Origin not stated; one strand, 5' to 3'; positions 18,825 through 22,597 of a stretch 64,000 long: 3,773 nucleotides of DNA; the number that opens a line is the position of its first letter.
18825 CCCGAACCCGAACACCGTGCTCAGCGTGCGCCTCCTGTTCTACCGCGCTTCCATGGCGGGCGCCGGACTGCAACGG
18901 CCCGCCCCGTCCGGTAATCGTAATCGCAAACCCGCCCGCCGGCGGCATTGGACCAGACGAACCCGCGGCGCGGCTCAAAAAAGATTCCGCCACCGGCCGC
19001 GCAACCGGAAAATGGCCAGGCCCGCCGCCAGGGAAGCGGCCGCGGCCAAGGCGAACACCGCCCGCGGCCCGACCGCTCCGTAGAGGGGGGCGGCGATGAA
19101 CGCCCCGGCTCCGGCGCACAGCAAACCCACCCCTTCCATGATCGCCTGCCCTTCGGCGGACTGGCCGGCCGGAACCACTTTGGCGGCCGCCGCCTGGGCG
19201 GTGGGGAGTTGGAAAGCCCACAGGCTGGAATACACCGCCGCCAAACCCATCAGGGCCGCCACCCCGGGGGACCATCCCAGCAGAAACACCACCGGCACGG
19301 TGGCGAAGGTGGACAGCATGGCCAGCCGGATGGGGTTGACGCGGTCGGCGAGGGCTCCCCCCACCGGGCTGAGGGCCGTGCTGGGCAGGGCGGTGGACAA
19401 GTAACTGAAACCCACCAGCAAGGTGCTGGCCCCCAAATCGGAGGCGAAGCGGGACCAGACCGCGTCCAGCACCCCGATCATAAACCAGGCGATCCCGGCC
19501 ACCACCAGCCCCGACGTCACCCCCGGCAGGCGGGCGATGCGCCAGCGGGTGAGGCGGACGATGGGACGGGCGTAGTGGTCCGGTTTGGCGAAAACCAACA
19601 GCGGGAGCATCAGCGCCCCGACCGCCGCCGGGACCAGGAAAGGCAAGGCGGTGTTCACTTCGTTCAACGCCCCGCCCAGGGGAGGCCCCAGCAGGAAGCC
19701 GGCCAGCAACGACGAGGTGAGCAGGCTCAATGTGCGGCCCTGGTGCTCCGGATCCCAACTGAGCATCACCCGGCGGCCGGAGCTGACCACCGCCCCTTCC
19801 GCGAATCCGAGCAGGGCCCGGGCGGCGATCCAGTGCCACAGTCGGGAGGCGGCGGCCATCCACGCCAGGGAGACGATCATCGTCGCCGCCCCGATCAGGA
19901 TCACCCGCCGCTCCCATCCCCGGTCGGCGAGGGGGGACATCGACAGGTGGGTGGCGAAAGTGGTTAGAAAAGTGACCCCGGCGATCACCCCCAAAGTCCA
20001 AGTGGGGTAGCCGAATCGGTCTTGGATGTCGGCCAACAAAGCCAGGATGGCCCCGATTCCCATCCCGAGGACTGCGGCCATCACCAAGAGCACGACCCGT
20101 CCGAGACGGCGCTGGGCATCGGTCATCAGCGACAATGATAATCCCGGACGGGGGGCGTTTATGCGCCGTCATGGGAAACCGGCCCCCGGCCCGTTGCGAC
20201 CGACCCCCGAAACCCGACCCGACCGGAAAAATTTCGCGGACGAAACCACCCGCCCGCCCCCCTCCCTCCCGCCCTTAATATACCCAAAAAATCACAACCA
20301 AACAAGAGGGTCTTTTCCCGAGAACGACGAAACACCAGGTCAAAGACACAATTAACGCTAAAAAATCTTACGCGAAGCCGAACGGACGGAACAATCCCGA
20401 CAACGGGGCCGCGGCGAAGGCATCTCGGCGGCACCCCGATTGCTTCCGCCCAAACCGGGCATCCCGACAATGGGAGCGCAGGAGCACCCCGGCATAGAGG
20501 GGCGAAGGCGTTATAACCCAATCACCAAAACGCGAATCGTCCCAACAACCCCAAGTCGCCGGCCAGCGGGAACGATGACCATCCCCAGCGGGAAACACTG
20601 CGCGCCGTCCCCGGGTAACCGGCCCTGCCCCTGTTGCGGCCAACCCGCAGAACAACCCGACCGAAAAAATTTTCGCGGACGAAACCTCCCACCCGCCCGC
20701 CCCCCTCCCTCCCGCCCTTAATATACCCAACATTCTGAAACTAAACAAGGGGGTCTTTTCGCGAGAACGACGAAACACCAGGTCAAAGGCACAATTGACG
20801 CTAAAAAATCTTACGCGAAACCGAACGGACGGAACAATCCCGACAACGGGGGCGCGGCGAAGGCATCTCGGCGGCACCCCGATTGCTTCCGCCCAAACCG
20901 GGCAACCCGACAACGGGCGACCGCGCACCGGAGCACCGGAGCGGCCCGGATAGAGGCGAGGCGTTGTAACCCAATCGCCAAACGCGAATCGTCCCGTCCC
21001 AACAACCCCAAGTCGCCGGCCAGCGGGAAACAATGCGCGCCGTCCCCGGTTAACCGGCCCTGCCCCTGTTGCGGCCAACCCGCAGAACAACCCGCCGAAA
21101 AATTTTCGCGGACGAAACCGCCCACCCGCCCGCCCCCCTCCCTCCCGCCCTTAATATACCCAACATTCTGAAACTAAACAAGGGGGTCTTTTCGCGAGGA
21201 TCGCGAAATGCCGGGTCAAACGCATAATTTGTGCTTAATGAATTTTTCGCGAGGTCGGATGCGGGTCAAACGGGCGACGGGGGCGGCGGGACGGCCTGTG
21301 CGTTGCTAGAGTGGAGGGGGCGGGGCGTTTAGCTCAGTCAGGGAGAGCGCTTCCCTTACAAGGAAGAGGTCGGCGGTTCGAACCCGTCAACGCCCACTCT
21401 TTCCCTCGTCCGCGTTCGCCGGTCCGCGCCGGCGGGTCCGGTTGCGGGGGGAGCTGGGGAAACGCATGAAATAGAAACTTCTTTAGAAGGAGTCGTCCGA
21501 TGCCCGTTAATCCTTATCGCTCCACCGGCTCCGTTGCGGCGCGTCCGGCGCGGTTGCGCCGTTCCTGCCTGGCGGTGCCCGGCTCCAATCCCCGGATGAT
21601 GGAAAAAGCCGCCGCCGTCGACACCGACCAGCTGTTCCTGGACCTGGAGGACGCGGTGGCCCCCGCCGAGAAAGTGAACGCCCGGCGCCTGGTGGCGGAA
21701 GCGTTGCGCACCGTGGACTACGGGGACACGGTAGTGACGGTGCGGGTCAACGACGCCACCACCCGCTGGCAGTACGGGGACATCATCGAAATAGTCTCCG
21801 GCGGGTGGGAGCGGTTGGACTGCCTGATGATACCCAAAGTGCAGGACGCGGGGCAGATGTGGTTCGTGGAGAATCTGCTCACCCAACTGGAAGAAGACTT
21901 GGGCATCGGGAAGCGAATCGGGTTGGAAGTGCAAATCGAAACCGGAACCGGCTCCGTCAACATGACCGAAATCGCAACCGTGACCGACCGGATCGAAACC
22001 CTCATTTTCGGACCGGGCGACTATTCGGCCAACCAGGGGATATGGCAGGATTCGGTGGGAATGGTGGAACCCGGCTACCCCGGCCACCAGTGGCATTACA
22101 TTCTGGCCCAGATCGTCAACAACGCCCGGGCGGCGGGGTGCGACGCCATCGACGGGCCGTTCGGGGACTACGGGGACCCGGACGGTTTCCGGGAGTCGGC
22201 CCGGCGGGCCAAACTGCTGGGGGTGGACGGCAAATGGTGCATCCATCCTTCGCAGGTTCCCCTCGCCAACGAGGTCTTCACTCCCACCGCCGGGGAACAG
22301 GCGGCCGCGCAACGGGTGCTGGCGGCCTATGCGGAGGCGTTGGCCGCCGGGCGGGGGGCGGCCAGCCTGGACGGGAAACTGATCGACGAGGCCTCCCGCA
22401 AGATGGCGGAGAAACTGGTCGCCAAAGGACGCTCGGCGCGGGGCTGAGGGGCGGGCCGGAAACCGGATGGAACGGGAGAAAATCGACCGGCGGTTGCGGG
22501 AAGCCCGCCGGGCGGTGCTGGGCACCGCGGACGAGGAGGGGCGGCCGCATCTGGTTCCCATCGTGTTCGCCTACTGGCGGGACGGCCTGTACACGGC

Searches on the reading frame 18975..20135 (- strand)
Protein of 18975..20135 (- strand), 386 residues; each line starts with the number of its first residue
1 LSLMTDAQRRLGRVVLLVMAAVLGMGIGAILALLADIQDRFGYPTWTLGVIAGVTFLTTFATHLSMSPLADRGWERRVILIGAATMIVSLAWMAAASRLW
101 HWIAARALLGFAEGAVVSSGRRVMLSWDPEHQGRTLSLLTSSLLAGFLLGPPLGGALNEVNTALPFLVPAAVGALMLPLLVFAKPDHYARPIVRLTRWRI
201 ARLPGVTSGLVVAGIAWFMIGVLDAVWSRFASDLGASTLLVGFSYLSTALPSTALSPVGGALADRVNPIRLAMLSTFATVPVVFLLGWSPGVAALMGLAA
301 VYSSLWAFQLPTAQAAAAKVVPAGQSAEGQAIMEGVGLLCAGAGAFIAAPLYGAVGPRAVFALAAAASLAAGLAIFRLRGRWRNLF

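Call 61: search_protein_families(library=pfam, proteins=[window:18975-20135:-], max_evalue=0.01)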
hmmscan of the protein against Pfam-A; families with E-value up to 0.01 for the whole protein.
window:18975-20135:- (386 aa): 2 families
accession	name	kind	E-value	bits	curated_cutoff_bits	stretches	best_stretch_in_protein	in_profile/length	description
PF07690.21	MFS_1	-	1.8e-32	113.1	33.4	2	16-221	1-222/347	Major Facilitator Superfamily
PF12832.13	MFS_1_like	-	3.5e-09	36.6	25.2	2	14-159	215-363/373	MFS_1 like family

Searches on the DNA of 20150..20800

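Call 71: search_rna_families(source=window, start=20150, end=20800, threshold=evalue, max_evalue=1)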
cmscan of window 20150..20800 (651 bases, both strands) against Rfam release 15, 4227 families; matches with E-value up to 1: 1.
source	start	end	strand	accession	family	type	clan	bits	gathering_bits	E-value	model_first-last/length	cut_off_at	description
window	20345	20412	+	RF03032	narK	Cis-reg;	-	17.6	43.2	0.78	1-72/72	no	narK RNA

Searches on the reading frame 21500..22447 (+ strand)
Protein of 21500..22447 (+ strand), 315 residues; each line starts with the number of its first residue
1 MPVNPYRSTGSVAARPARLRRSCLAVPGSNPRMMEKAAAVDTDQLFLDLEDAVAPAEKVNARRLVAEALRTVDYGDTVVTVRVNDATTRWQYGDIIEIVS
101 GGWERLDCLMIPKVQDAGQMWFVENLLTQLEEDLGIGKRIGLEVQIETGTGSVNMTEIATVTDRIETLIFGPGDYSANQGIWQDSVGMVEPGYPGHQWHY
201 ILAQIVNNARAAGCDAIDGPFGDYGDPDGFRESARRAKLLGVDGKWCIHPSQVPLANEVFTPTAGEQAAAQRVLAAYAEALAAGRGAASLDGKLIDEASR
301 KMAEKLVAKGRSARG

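Call 11: search_protein_families(library=pfam, proteins=[window:21500-22447:+])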
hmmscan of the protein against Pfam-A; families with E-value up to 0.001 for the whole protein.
window:21500-22447:+ (315 aa): 4 families
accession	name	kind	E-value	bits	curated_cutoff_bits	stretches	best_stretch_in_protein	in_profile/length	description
PF03328.21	HpcH_HpaI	-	4.2e-43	147.6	25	1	21-250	1-221/221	HpcH/HpaI aldolase/citrate lyase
PF15617.12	C-C_Bond_Lyase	-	3.4e-07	30.2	28.4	1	26-280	13-288/320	C-C_Bond_Lyase of the TIM-Barrel fold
PF22484.2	DUF6986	-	7.7e-07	28.7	27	1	109-184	167-250/408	Domain of unknown function (DUF6986)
PF01274.28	MS_TIM-barrel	-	0.00079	18.9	26.4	0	239-266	198-225/248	Malate synthase, TIM barrel domain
